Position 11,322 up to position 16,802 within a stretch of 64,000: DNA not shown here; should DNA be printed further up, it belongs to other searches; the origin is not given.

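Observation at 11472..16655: Giant sequon-rich surface protein with a 1.2-kb intragenic direct repeat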

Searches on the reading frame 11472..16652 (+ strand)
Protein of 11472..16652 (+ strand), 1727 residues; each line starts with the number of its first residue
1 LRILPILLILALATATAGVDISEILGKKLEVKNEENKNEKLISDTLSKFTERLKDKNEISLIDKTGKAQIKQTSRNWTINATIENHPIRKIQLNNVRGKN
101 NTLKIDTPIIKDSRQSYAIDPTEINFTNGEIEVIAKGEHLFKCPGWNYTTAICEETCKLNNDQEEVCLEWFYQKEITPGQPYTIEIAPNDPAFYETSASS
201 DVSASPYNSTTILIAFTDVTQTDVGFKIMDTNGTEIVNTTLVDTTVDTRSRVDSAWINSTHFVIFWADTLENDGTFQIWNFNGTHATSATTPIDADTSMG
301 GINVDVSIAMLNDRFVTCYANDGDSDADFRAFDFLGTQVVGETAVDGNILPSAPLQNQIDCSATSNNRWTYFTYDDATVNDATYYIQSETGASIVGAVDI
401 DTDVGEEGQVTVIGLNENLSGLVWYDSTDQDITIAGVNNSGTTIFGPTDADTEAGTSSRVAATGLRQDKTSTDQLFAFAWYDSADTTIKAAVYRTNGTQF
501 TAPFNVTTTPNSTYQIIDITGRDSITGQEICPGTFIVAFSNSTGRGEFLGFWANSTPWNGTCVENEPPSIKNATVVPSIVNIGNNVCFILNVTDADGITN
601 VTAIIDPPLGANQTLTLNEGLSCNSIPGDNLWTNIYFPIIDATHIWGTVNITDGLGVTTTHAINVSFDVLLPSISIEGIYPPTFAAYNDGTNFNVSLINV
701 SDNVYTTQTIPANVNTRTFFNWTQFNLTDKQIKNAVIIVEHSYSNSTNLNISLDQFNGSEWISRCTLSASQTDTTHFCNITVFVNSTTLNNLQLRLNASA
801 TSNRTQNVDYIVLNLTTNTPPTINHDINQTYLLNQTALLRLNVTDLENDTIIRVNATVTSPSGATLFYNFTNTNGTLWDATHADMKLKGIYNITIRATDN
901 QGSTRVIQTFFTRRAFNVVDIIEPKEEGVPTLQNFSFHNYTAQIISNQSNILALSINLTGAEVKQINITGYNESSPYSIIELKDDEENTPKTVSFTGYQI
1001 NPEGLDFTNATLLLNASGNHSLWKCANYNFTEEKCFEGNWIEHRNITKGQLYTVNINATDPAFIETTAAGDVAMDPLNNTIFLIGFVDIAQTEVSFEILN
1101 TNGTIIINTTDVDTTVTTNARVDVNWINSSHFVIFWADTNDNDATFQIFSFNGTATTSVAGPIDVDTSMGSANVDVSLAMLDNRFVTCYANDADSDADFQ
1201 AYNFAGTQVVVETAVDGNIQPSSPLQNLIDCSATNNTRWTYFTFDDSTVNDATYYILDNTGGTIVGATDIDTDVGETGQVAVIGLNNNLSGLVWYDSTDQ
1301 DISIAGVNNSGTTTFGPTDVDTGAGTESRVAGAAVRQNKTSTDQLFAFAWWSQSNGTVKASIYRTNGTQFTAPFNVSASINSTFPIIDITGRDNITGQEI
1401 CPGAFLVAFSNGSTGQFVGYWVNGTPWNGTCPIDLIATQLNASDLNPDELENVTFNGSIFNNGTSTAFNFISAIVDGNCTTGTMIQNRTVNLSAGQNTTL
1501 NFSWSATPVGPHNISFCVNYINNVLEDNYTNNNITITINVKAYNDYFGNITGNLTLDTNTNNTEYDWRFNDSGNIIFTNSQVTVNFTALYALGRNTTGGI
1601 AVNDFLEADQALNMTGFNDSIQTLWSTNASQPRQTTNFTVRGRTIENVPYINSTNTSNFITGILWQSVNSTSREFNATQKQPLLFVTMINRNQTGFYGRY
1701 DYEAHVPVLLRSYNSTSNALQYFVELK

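Call 9: search_protein_families(library=pfam, proteins=[window:11472-16652:+], max_evalue=1)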
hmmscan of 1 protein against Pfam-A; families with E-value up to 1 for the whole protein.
window:11472-16652:+ (1727 aa): 2 families
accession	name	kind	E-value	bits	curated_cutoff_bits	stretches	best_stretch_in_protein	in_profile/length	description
PF07705.17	CARDB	-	4.3e-07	30.5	22.7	1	1434-1535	3-100/101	CARDB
PF23391.1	DUF7100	-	0.026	14.1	27.3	1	152-254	172-274/335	Domain of unknown function (DUF7100)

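Call 15: find_homologous_proteins(query=window:11472-16652:+, max_evalue=0.00001)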
Query window:11472-16652:+ (1727 aa): 13 proteins with E <= 0.00001 among 8000 candidates.
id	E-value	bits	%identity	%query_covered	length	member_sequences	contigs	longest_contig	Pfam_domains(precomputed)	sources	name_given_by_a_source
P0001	0.0e+0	3872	100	100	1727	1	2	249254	PF07705.18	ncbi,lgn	-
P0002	0.0e+0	3224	85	100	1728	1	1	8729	PF07705.18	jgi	-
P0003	0.0e+0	2781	83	68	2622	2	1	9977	PF07705.18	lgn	-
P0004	0.0e+0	2672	80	68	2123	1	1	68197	PF07705.18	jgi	-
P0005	0.0e+0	2575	77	68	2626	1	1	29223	PF07705.18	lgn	-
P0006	0.0e+0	1618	56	53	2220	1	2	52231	-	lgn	-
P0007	1.1e-147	512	34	34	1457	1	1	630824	-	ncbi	ncbi:MAG: hypothetical protein ACP5N2_06305 [Candidatus Nanoarchaeia archaeon]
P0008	1.4e-120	422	41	34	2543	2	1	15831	PF17957.8,PF13088.13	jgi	-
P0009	1.1e-116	409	44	27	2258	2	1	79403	PF19077.7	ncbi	-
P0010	4.6e-101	357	35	33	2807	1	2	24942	-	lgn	-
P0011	5.0e-101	357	45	23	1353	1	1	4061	-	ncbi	ncbi:MAG: hypothetical protein QXD77_02120, partial [Candidatus Aenigmatarchaeota archaeon]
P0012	1.4e-97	346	36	32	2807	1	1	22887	-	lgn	-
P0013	3.1e-73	265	39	25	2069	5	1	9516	PF01839.30,PF13360.14,PF25292.1,PF13517.13,PF14783.13,PF13570.14,PF05402.19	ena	-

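Call 18: find_encoding_contigs(protein=P0002, flank=10000, max_places=4)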
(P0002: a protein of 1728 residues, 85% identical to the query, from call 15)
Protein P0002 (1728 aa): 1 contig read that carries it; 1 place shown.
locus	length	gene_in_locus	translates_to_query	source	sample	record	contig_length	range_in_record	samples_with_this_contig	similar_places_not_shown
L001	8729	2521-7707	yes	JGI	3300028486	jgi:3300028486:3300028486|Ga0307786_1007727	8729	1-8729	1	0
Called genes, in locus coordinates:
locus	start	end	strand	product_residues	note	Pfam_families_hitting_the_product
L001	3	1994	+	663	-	?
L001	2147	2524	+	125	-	PF13936:HTH_38 (faint)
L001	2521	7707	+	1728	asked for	PF07705:CARDB (weak)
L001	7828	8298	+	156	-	-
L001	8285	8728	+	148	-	?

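Call 19: find_encoding_contigs(protein=P0001, flank=2000, max_places=4)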
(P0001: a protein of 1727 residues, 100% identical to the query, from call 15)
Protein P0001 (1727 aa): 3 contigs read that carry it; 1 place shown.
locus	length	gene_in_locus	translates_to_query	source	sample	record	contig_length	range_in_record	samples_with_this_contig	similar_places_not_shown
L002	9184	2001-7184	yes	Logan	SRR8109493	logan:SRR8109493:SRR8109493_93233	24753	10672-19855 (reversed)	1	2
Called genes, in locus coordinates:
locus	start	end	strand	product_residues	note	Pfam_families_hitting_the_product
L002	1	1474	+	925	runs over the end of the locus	PF00082:Peptidase_S8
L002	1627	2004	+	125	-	PF13384:HTH_23 (faint), PF13936:HTH_38 (weak)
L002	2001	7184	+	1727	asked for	PF07705:CARDB (weak)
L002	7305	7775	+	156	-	-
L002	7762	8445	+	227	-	-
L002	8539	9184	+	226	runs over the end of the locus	-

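Call 39: list_cluster_members(proteins=[P0001, P0007, P0009])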
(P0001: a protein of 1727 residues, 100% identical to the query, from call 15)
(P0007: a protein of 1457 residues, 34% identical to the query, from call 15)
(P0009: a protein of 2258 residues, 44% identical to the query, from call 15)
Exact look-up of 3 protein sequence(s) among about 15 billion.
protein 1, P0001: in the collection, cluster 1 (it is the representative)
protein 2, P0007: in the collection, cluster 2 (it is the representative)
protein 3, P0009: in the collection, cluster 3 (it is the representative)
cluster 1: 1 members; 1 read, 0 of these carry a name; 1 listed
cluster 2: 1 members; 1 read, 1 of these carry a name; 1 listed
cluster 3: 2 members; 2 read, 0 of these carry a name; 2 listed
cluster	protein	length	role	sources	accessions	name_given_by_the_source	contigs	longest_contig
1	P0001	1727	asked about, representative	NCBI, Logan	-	-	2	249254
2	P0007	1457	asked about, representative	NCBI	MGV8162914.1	MAG: hypothetical protein ACP5N2_06305 [Candidatus Nanoarchaeia archaeon]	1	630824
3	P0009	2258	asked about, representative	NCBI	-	-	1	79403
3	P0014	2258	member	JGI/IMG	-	-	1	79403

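Call 49: find_encoding_contigs(protein=P0004, flank=10000, max_places=3)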
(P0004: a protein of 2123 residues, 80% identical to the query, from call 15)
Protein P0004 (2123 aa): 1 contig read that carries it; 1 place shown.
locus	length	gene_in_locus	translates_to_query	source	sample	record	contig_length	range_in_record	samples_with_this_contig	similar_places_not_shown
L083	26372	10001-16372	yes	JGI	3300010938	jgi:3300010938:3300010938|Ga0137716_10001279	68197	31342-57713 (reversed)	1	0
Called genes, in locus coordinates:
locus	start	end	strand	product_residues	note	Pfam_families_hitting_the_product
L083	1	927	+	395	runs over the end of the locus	PF00999:Na_H_Exchanger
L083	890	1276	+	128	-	PF18477:PIN_9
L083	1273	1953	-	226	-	-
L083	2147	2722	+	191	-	PF03876:SHS2_Rpb7-N, PF00575:S1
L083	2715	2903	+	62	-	PF06093:Spt4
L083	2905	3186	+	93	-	PF01282:Ribosomal_S24e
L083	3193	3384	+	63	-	PF01599:Ribosomal_S27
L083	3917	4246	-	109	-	-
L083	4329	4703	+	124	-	-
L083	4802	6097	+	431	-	-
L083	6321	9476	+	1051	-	PF00082:Peptidase_S8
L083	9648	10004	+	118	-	PF13384:HTH_23 (faint), PF13936:HTH_38 (faint)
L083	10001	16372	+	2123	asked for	PF07705:CARDB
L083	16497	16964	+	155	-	-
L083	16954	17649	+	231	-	-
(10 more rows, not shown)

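Call 50: find_encoding_contigs(protein=P0007, flank=8000, max_places=2)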
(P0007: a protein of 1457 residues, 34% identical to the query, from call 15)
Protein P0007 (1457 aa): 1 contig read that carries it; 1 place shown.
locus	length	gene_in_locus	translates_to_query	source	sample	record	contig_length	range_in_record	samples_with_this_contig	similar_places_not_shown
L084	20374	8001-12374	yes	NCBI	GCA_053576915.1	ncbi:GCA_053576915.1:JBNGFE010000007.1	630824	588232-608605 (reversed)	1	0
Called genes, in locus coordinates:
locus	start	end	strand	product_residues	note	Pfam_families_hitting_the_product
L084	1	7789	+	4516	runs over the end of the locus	PF19077:Big_13 (faint), PF17957:Big_7 (faint), PF07705:CARDB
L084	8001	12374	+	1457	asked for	-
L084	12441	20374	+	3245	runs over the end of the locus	-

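Call 51: find_encoding_contigs(protein=P0005, flank=10000, max_places=2)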
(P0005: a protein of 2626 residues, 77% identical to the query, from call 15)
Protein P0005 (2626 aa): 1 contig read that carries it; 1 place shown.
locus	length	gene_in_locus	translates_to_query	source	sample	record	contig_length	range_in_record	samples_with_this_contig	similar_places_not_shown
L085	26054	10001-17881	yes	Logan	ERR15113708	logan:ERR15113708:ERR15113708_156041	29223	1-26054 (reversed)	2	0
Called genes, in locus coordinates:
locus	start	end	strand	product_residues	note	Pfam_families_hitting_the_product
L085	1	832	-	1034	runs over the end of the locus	PF11130:TraC_F_IV (faint), PF26593:TraC-like, PF01935:DUF87, PF12846:AAA_10 (weak), PF19044:P-loop_TraG, PF12846:AAA_10 (weak)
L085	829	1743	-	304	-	-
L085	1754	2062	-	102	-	PF04956:TrbC, PF18895:T4SS_pilin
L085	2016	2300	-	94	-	-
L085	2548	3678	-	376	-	-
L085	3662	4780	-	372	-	-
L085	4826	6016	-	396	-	PF00589:Phage_integrase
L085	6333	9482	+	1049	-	PF00082:Peptidase_S8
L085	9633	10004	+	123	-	PF13936:HTH_38 (weak)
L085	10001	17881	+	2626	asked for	PF07705:CARDB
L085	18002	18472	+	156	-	-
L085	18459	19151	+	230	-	-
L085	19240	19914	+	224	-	-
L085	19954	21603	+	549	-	-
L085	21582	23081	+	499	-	-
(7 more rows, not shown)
